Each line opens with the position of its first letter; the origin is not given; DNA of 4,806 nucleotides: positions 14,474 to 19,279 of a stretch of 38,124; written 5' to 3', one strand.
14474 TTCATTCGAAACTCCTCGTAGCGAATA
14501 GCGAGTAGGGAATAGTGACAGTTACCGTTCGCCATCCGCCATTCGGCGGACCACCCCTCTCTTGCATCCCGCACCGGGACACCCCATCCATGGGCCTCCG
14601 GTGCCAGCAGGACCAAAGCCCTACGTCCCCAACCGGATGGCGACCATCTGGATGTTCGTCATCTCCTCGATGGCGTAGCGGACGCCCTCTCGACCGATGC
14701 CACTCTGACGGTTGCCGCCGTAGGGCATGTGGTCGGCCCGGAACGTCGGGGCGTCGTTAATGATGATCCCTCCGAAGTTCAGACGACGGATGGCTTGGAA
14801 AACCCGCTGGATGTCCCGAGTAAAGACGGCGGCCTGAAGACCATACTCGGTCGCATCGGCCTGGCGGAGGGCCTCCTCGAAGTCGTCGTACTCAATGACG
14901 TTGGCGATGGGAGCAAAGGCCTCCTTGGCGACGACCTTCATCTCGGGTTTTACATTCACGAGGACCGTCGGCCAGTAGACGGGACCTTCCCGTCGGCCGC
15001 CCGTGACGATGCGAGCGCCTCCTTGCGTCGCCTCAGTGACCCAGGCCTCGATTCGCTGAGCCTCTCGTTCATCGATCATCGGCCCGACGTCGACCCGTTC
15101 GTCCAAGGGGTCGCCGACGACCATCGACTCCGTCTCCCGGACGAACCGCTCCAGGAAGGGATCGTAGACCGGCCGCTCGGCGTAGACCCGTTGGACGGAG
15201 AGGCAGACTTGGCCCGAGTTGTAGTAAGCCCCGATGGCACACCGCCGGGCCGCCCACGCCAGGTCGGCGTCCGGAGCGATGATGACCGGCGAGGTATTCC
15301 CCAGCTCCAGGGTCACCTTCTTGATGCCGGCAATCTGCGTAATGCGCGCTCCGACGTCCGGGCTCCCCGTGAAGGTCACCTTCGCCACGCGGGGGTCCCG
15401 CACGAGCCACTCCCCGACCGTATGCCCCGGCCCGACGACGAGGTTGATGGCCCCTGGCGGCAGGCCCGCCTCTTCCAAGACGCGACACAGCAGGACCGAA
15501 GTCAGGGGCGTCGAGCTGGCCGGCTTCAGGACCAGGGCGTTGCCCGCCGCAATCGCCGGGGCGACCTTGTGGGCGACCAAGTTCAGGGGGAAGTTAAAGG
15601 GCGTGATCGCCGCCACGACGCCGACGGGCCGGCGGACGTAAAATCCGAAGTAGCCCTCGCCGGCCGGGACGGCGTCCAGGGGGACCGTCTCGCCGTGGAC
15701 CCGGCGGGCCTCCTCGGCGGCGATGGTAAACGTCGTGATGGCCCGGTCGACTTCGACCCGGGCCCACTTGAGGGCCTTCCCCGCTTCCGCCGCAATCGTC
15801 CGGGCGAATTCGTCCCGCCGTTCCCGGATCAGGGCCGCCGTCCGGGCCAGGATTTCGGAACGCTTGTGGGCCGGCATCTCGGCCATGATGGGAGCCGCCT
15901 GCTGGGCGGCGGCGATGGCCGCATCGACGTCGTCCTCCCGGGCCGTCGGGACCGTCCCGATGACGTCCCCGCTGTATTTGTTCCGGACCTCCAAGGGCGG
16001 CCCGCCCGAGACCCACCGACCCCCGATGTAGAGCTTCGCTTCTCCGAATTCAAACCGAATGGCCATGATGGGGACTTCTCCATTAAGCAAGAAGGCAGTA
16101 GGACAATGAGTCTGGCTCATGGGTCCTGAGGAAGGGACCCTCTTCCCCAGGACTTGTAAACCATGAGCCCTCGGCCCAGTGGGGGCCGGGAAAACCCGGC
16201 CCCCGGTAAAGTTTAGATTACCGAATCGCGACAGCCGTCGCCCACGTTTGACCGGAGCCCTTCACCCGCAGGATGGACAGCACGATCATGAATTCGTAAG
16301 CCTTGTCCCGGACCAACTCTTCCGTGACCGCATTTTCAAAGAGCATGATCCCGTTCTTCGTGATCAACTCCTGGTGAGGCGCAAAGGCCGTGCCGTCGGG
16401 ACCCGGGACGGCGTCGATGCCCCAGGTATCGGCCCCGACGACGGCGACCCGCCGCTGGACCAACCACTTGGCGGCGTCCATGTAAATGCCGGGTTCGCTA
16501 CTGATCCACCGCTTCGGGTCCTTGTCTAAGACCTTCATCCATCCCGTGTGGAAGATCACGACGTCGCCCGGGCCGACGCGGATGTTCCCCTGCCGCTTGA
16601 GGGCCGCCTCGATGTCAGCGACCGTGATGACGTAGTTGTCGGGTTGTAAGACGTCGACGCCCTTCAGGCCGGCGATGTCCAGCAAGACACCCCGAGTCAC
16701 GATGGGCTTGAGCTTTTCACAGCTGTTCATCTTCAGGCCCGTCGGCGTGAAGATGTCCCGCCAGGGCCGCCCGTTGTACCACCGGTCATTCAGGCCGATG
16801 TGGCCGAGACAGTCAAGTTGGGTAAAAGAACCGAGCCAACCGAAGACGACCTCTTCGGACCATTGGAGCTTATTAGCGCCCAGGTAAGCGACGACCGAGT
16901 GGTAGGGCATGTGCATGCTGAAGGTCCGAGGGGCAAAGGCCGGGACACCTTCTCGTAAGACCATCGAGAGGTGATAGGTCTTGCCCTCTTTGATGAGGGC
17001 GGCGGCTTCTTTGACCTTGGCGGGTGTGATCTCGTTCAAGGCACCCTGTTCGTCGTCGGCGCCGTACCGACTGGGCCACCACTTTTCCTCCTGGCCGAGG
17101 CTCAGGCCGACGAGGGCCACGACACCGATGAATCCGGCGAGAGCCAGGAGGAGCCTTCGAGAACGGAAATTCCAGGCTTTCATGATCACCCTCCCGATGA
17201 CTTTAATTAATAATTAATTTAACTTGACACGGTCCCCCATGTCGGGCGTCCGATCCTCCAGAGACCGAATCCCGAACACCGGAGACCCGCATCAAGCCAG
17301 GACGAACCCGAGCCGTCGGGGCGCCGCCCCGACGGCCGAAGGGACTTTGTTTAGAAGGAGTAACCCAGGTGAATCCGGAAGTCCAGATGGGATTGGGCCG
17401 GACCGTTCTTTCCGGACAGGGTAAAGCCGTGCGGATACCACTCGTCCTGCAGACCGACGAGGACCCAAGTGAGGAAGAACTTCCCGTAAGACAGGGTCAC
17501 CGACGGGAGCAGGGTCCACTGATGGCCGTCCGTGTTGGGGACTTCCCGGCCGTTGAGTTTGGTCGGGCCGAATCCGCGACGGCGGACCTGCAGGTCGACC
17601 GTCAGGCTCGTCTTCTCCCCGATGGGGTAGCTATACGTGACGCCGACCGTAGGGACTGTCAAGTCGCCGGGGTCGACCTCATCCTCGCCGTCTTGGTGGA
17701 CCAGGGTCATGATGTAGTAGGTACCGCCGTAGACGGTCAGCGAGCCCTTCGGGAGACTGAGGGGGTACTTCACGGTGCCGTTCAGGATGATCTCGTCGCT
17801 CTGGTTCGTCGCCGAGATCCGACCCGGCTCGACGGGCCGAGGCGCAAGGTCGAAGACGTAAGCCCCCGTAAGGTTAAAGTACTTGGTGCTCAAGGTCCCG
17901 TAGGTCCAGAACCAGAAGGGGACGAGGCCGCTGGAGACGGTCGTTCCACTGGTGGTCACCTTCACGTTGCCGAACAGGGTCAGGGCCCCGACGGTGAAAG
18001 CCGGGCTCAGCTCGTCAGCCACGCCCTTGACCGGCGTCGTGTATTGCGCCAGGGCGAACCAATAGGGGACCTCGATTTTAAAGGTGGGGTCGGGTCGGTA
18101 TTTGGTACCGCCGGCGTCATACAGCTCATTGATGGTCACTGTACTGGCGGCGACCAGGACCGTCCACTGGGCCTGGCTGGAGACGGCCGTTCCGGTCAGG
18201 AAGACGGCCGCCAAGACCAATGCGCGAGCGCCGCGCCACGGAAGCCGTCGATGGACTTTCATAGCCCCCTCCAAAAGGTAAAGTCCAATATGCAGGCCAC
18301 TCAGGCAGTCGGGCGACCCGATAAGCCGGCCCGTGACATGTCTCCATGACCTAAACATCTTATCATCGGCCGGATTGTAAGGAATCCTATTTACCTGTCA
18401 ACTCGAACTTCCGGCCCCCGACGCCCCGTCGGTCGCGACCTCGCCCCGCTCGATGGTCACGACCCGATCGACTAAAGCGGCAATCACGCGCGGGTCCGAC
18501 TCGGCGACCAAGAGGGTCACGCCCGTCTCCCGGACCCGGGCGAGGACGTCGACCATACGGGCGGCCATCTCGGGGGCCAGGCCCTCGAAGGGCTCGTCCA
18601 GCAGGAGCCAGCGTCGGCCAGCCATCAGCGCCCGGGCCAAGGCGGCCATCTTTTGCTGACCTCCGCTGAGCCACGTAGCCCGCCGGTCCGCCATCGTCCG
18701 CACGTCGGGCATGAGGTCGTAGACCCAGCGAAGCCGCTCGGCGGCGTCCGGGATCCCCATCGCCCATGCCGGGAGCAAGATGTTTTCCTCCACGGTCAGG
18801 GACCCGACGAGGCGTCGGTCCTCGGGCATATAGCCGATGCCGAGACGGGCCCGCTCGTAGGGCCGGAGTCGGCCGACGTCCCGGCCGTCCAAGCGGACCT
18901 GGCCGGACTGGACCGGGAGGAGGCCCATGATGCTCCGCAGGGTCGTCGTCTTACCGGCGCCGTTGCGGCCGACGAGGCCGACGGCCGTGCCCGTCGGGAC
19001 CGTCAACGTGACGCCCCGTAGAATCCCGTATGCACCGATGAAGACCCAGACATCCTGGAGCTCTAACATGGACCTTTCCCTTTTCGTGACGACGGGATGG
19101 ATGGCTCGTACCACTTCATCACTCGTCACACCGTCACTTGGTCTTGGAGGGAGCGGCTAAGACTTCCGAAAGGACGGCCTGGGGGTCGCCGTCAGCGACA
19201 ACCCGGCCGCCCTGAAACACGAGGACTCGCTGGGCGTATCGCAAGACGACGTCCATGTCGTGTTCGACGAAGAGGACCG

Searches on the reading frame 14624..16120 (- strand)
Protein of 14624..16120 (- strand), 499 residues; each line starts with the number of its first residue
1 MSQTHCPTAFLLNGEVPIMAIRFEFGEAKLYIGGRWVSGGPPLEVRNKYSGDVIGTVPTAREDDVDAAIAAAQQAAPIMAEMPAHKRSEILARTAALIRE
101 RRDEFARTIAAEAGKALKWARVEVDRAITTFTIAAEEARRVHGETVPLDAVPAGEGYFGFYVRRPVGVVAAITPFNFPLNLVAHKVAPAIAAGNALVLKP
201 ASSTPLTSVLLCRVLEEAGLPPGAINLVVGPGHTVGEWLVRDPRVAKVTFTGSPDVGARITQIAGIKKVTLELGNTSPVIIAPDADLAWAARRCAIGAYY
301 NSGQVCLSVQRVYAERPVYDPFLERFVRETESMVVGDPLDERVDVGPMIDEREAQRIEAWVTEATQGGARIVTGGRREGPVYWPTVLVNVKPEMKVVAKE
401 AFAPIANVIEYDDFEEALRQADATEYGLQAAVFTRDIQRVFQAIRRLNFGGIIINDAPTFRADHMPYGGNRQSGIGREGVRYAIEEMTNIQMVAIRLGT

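Call 44: search_protein_families(library=pfam, proteins=[window:14624-16120:-], max_evalue=0.00001)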
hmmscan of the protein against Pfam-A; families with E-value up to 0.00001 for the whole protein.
window:14624-16120:- (499 aa): 1 family
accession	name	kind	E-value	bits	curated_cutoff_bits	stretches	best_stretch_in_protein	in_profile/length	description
PF00171.27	Aldedh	-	1.1e-163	545.6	23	1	41-493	7-461/461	Aldehyde dehydrogenase family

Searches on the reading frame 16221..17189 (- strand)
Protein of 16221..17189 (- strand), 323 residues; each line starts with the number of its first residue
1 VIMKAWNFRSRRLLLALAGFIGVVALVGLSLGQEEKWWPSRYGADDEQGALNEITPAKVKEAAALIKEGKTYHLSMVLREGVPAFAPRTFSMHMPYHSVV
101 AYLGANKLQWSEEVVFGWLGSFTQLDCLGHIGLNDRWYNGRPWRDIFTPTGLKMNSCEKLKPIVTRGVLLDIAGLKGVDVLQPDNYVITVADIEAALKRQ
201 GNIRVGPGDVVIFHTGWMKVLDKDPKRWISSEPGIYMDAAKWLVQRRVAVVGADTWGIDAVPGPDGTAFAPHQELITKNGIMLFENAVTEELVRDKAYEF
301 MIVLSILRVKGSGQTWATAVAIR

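Call 44: search_protein_families(library=pfam, proteins=[window:16221-17189:-], max_evalue=0.00001)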
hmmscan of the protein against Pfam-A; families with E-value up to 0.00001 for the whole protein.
window:16221-17189:- (323 aa): 1 family
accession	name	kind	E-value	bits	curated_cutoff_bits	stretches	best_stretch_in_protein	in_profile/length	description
PF04199.19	Cyclase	-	1.4e-26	93.9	23.1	1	72-260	1-142/142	Putative cyclase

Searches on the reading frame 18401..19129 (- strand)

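Call 44: search_protein_families(library=pfam, proteins=[window:18401-19129:-], max_evalue=0.00001)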
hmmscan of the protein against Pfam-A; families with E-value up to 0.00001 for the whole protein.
window:18401-19129:- (243 aa): 2 families
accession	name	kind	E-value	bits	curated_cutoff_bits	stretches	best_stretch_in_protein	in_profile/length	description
PF00005.33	ABC_tran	-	2.1e-30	106.6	25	1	37-181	1-136/137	ABC transporter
PF13304.12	AAA_21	-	1.3e-09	39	27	0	150-208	234-295/304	AAA domain, putative AbiEii toxin, Type IV TA system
